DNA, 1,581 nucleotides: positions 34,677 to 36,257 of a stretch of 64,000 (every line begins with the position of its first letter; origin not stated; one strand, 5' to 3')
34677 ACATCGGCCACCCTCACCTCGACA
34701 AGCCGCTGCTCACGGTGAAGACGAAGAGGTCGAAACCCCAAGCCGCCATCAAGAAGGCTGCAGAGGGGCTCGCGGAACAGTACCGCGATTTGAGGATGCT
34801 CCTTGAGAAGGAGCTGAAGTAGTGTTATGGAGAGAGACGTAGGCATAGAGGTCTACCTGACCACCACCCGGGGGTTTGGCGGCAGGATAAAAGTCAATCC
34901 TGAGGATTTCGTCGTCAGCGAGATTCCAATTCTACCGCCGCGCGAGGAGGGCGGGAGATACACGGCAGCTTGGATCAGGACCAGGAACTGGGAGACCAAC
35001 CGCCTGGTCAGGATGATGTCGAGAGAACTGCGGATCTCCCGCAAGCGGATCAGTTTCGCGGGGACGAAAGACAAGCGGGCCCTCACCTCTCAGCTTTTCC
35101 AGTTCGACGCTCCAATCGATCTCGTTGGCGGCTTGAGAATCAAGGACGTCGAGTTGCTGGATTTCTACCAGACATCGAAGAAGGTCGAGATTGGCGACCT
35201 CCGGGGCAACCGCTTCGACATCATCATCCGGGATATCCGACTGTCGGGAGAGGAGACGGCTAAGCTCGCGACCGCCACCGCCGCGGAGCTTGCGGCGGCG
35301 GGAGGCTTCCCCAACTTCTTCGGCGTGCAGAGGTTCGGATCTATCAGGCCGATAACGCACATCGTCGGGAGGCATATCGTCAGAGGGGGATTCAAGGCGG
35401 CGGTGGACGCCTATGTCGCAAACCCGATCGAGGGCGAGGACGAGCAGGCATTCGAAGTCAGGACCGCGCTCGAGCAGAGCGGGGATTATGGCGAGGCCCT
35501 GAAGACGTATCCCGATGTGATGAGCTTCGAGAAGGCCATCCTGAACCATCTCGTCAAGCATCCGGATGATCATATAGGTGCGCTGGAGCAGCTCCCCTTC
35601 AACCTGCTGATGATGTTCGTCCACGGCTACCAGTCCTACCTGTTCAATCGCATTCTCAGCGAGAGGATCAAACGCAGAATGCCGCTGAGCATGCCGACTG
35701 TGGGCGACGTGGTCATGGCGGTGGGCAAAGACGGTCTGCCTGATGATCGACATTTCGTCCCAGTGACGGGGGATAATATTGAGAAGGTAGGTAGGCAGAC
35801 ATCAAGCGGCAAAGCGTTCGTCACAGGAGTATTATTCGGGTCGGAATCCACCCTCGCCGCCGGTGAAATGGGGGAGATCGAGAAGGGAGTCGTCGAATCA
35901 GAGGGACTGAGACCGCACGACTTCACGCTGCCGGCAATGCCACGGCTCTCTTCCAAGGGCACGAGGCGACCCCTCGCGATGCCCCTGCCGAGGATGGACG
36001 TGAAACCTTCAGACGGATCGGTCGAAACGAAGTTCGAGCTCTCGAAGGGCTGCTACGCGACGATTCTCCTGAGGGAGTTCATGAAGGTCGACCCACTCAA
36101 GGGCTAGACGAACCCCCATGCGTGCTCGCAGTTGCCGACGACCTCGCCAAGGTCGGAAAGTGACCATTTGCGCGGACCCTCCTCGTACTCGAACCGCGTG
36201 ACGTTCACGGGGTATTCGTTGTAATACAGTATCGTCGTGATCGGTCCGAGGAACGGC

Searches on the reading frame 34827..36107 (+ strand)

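Call 5: search_protein_families(library=pfam, proteins=[window:34827-36107:+], max_evalue=0.001)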
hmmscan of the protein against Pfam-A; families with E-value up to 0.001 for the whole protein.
window:34827-36107:+ (426 aa): 1 family
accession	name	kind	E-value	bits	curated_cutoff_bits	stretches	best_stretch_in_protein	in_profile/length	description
PF01142.23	TruD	-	1.5e-140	469.2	27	1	5-418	2-412/412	tRNA pseudouridine synthase D (TruD)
